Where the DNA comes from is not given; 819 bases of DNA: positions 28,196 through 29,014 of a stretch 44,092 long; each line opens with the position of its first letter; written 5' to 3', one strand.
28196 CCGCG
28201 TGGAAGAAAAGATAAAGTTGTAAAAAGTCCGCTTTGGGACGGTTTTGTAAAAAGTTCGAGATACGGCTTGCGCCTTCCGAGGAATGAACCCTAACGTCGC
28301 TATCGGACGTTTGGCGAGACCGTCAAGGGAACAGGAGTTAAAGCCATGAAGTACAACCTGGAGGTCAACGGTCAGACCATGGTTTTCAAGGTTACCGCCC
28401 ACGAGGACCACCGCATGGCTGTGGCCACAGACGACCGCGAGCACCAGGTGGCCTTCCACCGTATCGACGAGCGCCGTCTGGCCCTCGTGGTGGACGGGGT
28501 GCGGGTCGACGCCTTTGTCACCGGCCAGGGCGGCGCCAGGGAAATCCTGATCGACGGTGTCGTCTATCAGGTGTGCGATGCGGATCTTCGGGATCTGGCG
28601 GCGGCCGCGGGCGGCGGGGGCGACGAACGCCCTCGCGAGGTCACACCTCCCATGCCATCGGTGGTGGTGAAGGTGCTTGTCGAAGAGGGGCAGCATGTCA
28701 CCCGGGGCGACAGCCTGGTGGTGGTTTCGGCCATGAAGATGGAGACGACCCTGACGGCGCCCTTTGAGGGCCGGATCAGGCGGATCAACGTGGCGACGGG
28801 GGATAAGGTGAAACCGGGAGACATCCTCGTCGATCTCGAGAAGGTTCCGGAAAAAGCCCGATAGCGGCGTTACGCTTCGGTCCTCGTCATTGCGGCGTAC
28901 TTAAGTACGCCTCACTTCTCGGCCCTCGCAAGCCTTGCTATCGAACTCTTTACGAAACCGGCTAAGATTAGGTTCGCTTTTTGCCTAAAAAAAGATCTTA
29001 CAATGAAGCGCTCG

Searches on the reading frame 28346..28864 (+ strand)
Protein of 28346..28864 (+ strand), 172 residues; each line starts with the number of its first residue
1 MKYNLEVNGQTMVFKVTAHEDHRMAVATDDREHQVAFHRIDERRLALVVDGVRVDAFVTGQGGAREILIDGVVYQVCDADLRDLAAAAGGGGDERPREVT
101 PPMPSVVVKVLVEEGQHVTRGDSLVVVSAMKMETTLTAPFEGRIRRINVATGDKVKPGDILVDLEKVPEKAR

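Call 8: search_solved_structures(query=window:28346-28861:+, max_evalue=0.01, show_alignments=4)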
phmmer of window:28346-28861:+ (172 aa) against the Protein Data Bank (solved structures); distinct sequences matched with E-value up to 0.01: 65 (the best 60 are shown).
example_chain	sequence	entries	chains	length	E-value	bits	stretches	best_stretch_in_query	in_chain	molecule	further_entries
7b9k_A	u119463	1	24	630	1.5e-13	54.2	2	106-166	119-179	Dihydrolipoyllysine-residue acetyltransferase component of pyruvate dehydrogenase complex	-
4qsl_H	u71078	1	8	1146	3.6e-13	53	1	92-166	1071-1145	Pyruvate carboxylase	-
4qsk_A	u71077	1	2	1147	3.6e-13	53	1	92-166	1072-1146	Pyruvate carboxylase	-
4qsh_A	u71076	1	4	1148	3.6e-13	52.9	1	92-166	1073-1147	Pyruvate carboxylase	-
3hbl_A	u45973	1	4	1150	7.4e-12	48.7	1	94-167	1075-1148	Pyruvate carboxylase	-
3hb9_A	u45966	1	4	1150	7.4e-12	48.7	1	94-167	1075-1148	Pyruvate carboxylase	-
3ho8_A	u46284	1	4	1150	7.4e-12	48.7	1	94-167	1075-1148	Pyruvate carboxylase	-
4hnt_A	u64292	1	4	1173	7.6e-12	48.7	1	94-167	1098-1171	Pyruvate carboxylase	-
3bg5_A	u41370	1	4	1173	7.7e-12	48.6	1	94-167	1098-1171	Pyruvate carboxylase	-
4hnv_A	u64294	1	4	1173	7.7e-12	48.6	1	94-167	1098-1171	Pyruvate carboxylase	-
4hnu_A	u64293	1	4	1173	7.7e-12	48.6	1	94-167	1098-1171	Pyruvate carboxylase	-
8gk8_C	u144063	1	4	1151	7.9e-12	48.6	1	94-167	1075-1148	Pyruvate carboxylase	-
5vz0_A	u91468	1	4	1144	1.5e-11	47.7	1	93-164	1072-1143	Pyruvate carboxylase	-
5vyw_A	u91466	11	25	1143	1.6e-11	47.6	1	93-164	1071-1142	Pyruvate carboxylase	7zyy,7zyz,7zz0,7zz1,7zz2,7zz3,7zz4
5vyz_A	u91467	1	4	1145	1.6e-11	47.6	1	93-164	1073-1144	Pyruvate carboxylase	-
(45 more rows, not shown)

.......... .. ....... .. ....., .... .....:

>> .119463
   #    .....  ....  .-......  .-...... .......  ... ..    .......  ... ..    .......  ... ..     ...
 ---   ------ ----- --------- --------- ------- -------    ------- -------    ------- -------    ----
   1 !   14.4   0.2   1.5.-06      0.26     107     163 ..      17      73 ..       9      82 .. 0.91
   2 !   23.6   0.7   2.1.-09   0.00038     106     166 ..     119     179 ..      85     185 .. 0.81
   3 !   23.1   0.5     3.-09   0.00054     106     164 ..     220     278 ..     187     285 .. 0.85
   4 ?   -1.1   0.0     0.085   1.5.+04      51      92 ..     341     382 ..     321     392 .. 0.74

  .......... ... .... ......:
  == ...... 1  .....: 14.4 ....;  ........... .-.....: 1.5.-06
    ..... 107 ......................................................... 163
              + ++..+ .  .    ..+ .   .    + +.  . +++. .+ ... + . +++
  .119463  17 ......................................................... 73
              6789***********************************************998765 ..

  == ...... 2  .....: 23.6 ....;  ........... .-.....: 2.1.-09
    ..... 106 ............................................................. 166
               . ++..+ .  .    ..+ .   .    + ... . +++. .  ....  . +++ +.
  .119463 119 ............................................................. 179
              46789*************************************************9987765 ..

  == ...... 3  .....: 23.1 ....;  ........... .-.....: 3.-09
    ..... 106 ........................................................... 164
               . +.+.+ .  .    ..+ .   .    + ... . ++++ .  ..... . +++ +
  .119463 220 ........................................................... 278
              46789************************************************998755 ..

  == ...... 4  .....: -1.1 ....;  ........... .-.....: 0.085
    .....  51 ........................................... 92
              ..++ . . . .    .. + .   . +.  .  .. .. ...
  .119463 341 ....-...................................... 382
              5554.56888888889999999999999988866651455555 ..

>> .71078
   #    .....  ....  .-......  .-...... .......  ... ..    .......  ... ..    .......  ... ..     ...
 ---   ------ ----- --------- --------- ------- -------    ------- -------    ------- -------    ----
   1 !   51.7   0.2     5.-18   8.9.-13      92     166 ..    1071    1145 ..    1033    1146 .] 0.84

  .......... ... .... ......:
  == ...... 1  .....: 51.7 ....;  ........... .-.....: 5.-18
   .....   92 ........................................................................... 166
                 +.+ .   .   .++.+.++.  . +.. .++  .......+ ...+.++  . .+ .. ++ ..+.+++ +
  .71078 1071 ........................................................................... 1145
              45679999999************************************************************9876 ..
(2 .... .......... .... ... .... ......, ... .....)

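Call 9: search_protein_families(library=pfam, proteins=[window:28346-28864:+])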
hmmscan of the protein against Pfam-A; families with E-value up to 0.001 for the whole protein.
window:28346-28864:+ (172 aa): 5 families
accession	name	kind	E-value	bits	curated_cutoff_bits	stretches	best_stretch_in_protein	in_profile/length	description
PF00364.28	Biotin_lipoyl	-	2.8e-19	69.1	22.1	1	98-164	2-73/73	Biotin-requiring enzyme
PF13533.13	Biotin_lipoyl_2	-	5.9e-15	55.1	29.8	2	135-162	2-29/32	Biotin-lipoyl like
PF13437.12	HlyD_3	-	2.6e-06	28.6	22.2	0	135-164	1-30/106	HlyD family secretion protein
PF16576.10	HlyD_D23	-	6.2e-05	22.8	30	0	134-164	109-139/214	Barrel-sandwich domain of CusB or HlyD membrane-fusion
PF05896.17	NQRA_N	-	0.0008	20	25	0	106-149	38-80/94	NqrA N-terminal barrel-sandwich hybrid domain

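Call 24: find_homologous_proteins(query=window:28346-28861:+, max_evalue=0.00001)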
Query window:28346-28861:+ (172 aa): 495 proteins with E <= 0.00001 among 1040 candidates; the best 120 are listed.
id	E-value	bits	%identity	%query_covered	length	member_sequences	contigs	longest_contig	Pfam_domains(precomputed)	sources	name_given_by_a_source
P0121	1.7e-105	368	100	100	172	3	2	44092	PF25973.1,PF25984.1,PF00364.29,PF25917.1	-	-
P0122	8.1e-80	284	81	97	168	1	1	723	PF25973.1,PF25984.1,PF00364.29,PF25917.1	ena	-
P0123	1.9e-75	270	78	97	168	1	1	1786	PF25973.1,PF00364.29,PF25917.1,PF25964.1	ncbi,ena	-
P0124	3.1e-74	266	75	97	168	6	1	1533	PF25973.1,PF00364.29,PF25917.1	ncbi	-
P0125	6.6e-73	262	75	97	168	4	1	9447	PF25973.1,PF00364.29,PF25917.1,PF25964.1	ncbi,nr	ncbi:MAG: biotin/lipoyl-binding protein [Desulfobacterales bacterium]|nr:biotin/lipoyl-binding prote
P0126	4.9e-71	256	74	98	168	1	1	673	PF25973.1,PF25984.1,PF00364.29,PF25919.1,PF25917.1,PF25964.1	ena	-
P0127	1.6e-70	254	73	97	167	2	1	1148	PF25973.1,PF21139.4,PF00364.29,PF25917.1,PF25964.1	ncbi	-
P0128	1.5e-68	248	75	97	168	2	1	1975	PF25973.1,PF25984.1,PF00364.29,PF25917.1,PF25964.1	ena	-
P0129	4.2e-68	246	70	97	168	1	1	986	PF25973.1,PF00364.29,PF25917.1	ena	-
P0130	6.0e-68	246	73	100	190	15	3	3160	PF25973.1,PF25984.1,PF00364.29,PF25917.1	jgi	jgi:acetyl/propionyl-CoA carboxylase alpha subunit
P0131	4.6e-65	236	68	96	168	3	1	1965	PF25973.1,PF00364.29,PF25917.1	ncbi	-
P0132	2.4e-63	231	65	100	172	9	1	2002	PF25973.1,PF00364.29,PF25917.1,PF25964.1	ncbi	-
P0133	6.1e-62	226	65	99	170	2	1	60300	PF25973.1,PF00364.29,PF25917.1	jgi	jgi:acetyl/propionyl-CoA carboxylase alpha subunit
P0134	2.5e-58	214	62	97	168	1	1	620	PF00364.29,PF25917.1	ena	-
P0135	2.8e-58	214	64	97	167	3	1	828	PF25973.1,PF00364.29,PF25917.1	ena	-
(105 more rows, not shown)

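Call 33: find_encoding_contigs(protein=P0125, flank=5000, max_places=2)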
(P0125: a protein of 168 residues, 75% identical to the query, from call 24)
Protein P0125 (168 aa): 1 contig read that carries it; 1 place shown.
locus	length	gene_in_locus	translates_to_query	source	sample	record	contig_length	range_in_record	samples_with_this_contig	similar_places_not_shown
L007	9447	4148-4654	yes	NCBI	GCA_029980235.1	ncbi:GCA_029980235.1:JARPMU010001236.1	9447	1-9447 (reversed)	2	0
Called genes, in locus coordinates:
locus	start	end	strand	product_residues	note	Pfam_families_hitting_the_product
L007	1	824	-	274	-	PF00403:HMA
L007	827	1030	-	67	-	PF00403:HMA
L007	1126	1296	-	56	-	-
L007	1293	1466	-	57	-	-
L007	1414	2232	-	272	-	PF08369:PCP_red, PF01077:NIR_SIR, PF00037:Fer4 (weak), PF13237:Fer4_10 (weak), PF14697:Fer4_21 (weak), PF12838:Fer4_7, PF13187:Fer4_9, PF00037:Fer4 (weak), +4 more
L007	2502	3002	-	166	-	PF03737:RraA-like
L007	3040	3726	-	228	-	PF13513:HEAT_EZ (faint), PF13646:HEAT_2 (faint)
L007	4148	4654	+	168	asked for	PF25917:BSH_RND (weak), PF25973:BSH_CzcB (faint), PF00364:Biotin_lipoyl, PF25964:BSH_ALG44 (weak)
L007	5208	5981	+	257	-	PF00378:ECH_1, PF16113:ECH_2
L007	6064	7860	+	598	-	PF07287:AtuA, PF23544:AtuA_ferredoxin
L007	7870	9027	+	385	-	PF02771:Acyl-CoA_dh_N, PF02770:Acyl-CoA_dh_M, PF00441:Acyl-CoA_dh_1, PF08028:Acyl-CoA_dh_2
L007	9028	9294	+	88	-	-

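Call 34: find_encoding_contigs(protein=P0123, flank=3000, max_places=2)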
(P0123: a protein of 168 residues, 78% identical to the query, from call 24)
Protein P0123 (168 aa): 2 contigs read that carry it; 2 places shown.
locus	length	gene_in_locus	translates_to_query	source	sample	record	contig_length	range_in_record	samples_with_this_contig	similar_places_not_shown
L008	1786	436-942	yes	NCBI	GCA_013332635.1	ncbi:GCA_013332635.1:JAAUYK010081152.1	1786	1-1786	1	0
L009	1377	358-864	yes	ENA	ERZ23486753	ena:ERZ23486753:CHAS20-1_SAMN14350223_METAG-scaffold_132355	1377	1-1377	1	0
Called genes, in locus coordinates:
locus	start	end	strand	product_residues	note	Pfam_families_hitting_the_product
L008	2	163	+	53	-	?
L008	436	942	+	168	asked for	PF25917:BSH_RND (weak), PF25973:BSH_CzcB (faint), PF00364:Biotin_lipoyl, PF25964:BSH_ALG44 (weak)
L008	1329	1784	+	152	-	?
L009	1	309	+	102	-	?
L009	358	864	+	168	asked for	PF25917:BSH_RND (weak), PF25973:BSH_CzcB (faint), PF00364:Biotin_lipoyl, PF25964:BSH_ALG44 (weak)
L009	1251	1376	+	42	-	?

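Call 35: find_encoding_contigs(protein=P0132, flank=3000, max_places=2)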
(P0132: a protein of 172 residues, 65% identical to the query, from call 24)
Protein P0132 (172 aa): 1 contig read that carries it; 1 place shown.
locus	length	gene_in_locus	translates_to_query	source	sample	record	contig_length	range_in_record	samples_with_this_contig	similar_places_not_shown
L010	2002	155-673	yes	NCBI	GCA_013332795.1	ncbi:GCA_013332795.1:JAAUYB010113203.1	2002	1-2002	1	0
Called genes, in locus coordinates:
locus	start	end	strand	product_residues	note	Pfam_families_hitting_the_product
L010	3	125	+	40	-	?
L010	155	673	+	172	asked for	PF00364:Biotin_lipoyl, PF25917:BSH_RND, PF25964:BSH_ALG44 (weak), PF25973:BSH_CzcB (faint)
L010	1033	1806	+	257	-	PF00378:ECH_1, PF16113:ECH_2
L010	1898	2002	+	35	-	?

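Call 36: find_encoding_contigs(protein=P0130, flank=3000, max_places=3)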
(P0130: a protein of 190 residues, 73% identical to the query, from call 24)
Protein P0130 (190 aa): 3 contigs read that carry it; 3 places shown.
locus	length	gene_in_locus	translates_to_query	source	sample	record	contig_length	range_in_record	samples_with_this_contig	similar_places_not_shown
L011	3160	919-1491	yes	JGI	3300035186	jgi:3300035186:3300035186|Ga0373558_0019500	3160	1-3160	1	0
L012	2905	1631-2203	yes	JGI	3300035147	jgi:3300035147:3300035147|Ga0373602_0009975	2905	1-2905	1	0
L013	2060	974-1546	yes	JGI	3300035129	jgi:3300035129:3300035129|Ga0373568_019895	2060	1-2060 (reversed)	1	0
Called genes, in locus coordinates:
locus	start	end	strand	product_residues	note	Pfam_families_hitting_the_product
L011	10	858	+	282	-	PF02786:CPSase_L_D2, PF02785:Biotin_carb_C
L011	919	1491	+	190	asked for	PF25984:BSH_YknX (faint), PF25917:BSH_RND (weak), PF25973:BSH_CzcB (faint), PF00364:Biotin_lipoyl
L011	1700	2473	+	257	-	PF00378:ECH_1, PF16113:ECH_2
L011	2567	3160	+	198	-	?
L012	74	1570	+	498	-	PF00289:Biotin_carb_N, PF02222:ATP-grasp (weak), PF02786:CPSase_L_D2, PF07478:Dala_Dala_lig_C, PF02785:Biotin_carb_C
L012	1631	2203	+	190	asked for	PF25984:BSH_YknX (faint), PF25917:BSH_RND (weak), PF25973:BSH_CzcB (faint), PF00364:Biotin_lipoyl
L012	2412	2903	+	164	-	?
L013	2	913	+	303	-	?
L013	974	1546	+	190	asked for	PF25984:BSH_YknX (faint), PF25917:BSH_RND (weak), PF25973:BSH_CzcB (faint), PF00364:Biotin_lipoyl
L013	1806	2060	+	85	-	?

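Call 39: predict_structure(alignment_id=A1)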
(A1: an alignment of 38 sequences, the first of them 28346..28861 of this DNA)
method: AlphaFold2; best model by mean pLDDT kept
length: 172 residues; sequences in the alignment: 38
mean_pLDDT: 72.9   pTM: 0.42
mean pLDDT of the five models: 72.9, 70.0, 69.7, 68.8, 56.8
residues with pLDDT >= 90: 6; 70-90: 114; 50-70: 34; < 50: 18
segments of 3 or more residues with pLDDT < 50: 82-96, 170-172
pLDDT, mean of each block of 10 residues (from residue 1): 67 80 81 81 76 73 62 63 42 46 81 87 82 81 88 83 73 36
secondary structure, 60 per line:
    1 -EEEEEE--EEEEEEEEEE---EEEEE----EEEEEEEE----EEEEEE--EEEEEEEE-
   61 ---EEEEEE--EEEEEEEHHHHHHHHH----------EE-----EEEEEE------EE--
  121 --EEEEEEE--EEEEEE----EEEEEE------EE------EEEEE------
elements in order: E2-7 E10-19 E23-27 E32-39 E44-49 E52-59 E64-69 E72-78 H79-87 E105-110 E123-129 E132-137 E142-147 E162-166

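Call 43: fold_search(model_id=the predicted structure, library=pdb)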
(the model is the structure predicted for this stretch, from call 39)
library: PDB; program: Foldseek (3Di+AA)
matches with E <= 10: 1214; with E <= 0.001: 108
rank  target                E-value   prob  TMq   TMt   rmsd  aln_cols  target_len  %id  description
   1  9yx0_A                1.6e-12  1.00  0.39  0.12  18.2       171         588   30  Structure of the 3-methylcrotonyl-coenzyme A carboxylase from Mycobacterium smegmatis (released 2025-11-26)
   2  3n6r_G                1.7e-12  1.00  0.43  0.13  11.1       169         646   25  CRYSTAL STRUCTURE OF the holoenzyme of PROPIONYL-COA CARBOXYLASE (PCC) (released 2010-08-25)
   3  3n6r_A                4.3e-12  1.00  0.43  0.14  11.0       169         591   25  CRYSTAL STRUCTURE OF the holoenzyme of PROPIONYL-COA CARBOXYLASE (PCC) (released 2010-08-25)
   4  6ybq_I                4.5e-12  1.00  0.42  0.36  10.9       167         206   24  Engineered glycolyl-CoA carboxylase (quintuple mutant) with bound CoA (released 2020-10-28)
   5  8pn8_G                1.0e-11  1.00  0.42  0.35  10.8       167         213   23  Engineered glycolyl-CoA carboxylase (L100N variant) with bound CoA (released 2023-11-29)
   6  6ybq_K                1.2e-11  1.00  0.42  0.36  11.0       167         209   24  Engineered glycolyl-CoA carboxylase (quintuple mutant) with bound CoA (released 2020-10-28)
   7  8pn7_G                1.3e-11  1.00  0.42  0.35  10.6       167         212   23  Engineered glycolyl-CoA carboxylase (G20R variant) with bound CoA (released 2023-11-29)
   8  6ybq_H                1.3e-11  1.00  0.42  0.35  11.0       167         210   24  Engineered glycolyl-CoA carboxylase (quintuple mutant) with bound CoA (released 2020-10-28)
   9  6ybp_G                2.2e-11  1.00  0.41  0.27  11.3       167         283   22  Propionyl-CoA carboxylase of Methylorubrum extorquens with bound CoA (released 2020-10-28)
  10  7ybu_A                2.4e-11  1.00  0.44  0.13  11.0       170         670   25  Human propionyl-coenzyme A carboxylase (released 2023-07-05)
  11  6ybp_I                5.3e-11  1.00  0.42  0.27  11.2       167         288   23  Propionyl-CoA carboxylase of Methylorubrum extorquens with bound CoA (released 2020-10-28)
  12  6ybp_H                5.9e-11  1.00  0.42  0.36  11.1       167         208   24  Propionyl-CoA carboxylase of Methylorubrum extorquens with bound CoA (released 2020-10-28)
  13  6ybp_K                5.9e-11  1.00  0.42  0.26  11.2       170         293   25  Propionyl-CoA carboxylase of Methylorubrum extorquens with bound CoA (released 2020-10-28)
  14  8jxm_F                8.5e-11  1.00  0.44  0.14  11.1       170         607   22  Human 3-methylcrotonyl-CoA carboxylase in BCCP-H2 state with MCoA (released 2024-07-03)
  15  8jxl_C                8.5e-11  1.00  0.44  0.14  11.1       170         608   22  Human 3-methylcrotonyl-CoA carboxylase in MCCU state with MCoA (released 2024-07-03)
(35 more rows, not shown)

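Call 48: search_protein_families(library=ncbifam, proteins=[window:28346-28864:+], max_evalue=0.00001)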
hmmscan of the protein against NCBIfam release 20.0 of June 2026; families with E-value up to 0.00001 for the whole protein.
window:28346-28864:+ (172 aa): 18 families
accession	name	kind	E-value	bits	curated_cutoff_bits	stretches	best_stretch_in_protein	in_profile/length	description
NF009554.0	PRK12999.1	equivalog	1.9e-18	65.7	965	1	76-165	1057-1146/1147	pyruvate carboxylase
NF006761.0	PRK09282.1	domain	6.1e-18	64.6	402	1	3-165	467-590/591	pyruvate carboxylase subunit B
TIGR01235.1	pyruv_carbox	equivalog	1.2e-17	62.8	1114.45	1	94-165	1072-1143/1143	pyruvate carboxylase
NF010643.0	PRK14040.1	subfamily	1.7e-16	59.8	892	1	3-164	482-594/595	oxaloacetate decarboxylase subunit alpha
NF004173.0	PRK05641.1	equivalog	2.9e-16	60.4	199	1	97-164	85-152/153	putative acetyl-CoA carboxylase biotin carboxyl carrier protein subunit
NF004547.1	PRK05889.1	equivalog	1.7e-15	56.9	75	1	98-161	4-67/71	biotin/lipoyl-binding carrier protein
TIGR01108.1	oadA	equivalog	5.2e-15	54.9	756.5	1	91-161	512-582/582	sodium-extruding oxaloacetate decarboxylase subunit alpha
NF005117.0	PRK06549.1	equivalog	7.4e-15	55.7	159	1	97-163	62-128/130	acetyl-CoA carboxylase biotin carboxyl carrier protein subunit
TIGR02712.1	urea_carbox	equivalog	9.1e-13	46.8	1303.85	1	97-164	1133-1200/1201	urea carboxylase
NF006079.0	PRK08225.1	equivalog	5.7e-12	45.5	95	1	99-165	4-70/70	acetyl-CoA carboxylase biotin carboxyl carrier protein subunit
NF010645.0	PRK14042.1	equivalog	8.6e-11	41.3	1182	1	78-165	507-594/596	pyruvate carboxylase subunit B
NF047903.1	MmDecMmdC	equivalog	7.4e-10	39.3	200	1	98-163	65-130/132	methylmalonyl-CoA decarboxylase subunit gamma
NF008814.0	PRK11854.1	equivalog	9.1e-09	34.3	722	1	107-166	121-180/637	pyruvate dehydrogenase complex dihydrolipoyllysine-residue acetyltransferase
TIGR01843.1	type_I_hlyD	subfamily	3e-08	33.1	208.65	0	141-170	51-80/422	HlyD family type I secretion periplasmic adaptor subunit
TIGR01730.1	RND_mfp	subfamily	1.1e-07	31.2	94.9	0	133-170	26-63/322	efflux RND transporter periplasmic adaptor subunit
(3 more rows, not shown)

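Call 52: find_related_loci(query=A1, collection=genome_contigs, flank=2500)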
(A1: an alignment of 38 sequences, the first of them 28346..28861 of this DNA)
Query A1 (172 aa) in genome_contigs; peptide patterns used: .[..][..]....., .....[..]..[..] (x = any residue, [..] = any of these).
600 stretches matched a pattern (row limit reached: there are more); 553 encode a relative of the query (tblastn E <= 1e-3); the best 80 are kept; 80 distinct loci.
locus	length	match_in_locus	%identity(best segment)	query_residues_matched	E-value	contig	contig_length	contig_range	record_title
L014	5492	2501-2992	62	1-164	1e-60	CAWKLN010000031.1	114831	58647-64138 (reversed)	MAG: uncultured delta proteobacterium isolate MFD09779.bin.1.125 genome assembly, contig: contig_5968, whole genome shot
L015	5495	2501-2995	55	1-165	2e-54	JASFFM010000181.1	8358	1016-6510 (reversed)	MAG: Desulfobacterales bacterium isolate D0606S02metaG_Bin_597 D0606S02metaG_FD_scaffold_2839_c1, whole genome shotgun s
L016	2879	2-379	77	46-172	1e-53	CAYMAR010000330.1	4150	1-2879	MAG TPA_asm: uncultured Desulfobacteraceae bacterium isolate binchicken_co236_48 genome assembly, contig: NODE_7783_leng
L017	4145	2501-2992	55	1-164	3e-52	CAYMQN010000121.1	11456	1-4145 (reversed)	MAG TPA_asm: uncultured Desulfobacteraceae bacterium isolate SRP332253_co1_130 genome assembly, contig: NODE_9534_length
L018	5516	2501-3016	52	1-172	9e-51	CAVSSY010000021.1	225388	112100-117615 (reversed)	MAG: uncultured delta proteobacterium isolate MFD05684.bin.2.99 genome assembly, contig: contig_66694, whole genome shot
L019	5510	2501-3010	49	1-170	8e-49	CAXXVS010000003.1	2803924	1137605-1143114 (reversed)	MAG: Desulfobacterales bacterium isolate 5e2e11cb-0a29-41e5-9cec-673f41953d49 genome assembly, contig: contig_3, whole g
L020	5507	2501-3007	46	1-169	2e-45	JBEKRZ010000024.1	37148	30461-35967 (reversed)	MAG: Smithella sp. isolate SPRUCE 522 SPRUCE_522_24, whole genome shotgun sequence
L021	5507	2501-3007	56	1-169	2e-43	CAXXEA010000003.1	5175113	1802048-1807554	MAG: Desulfobacterales bacterium isolate 84c40b14-595f-4247-b5ef-7e7784979392 genome assembly, contig: contig_3, whole g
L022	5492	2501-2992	45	1-164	2e-43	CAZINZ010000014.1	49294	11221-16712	MAG TPA_asm: uncultured Syntrophaceae bacterium isolate binchicken_co47_43 genome assembly, contig: NODE_425_length_4929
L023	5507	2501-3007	47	1-169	3e-43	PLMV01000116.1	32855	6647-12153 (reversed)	MAG: Syntrophaceae bacterium isolate fen_1165 73.20120800_E2X.4_contig_2590, whole genome shotgun sequence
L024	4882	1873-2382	42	1-170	7e-43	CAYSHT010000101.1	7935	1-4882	MAG TPA_asm: uncultured Syntrophaceae bacterium isolate binchicken_co5_176 genome assembly, contig: NODE_3638_length_793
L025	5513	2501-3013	44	1-171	6e-43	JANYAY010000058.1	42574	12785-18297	MAG: Deltaproteobacteria bacterium isolate GL140_5_metabat_391 GL140_5_k141_737942, whole genome shotgun sequence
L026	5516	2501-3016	45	1-172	2e-42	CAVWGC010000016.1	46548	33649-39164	MAG: uncultured delta proteobacterium isolate MFD04716.bin.2.49 genome assembly, contig: contig_56700, whole genome shot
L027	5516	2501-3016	44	1-172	9e-42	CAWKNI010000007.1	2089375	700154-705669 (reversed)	MAG: uncultured delta proteobacterium isolate MFD01231.bin.1.87 genome assembly, contig: contig_69, whole genome shotgun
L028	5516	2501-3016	42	1-172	2e-41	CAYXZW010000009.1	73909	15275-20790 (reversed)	MAG TPA_asm: uncultured Smithella sp. isolate SRP302447_co2_126 genome assembly, contig: NODE_1108_length_73909_cov_12.1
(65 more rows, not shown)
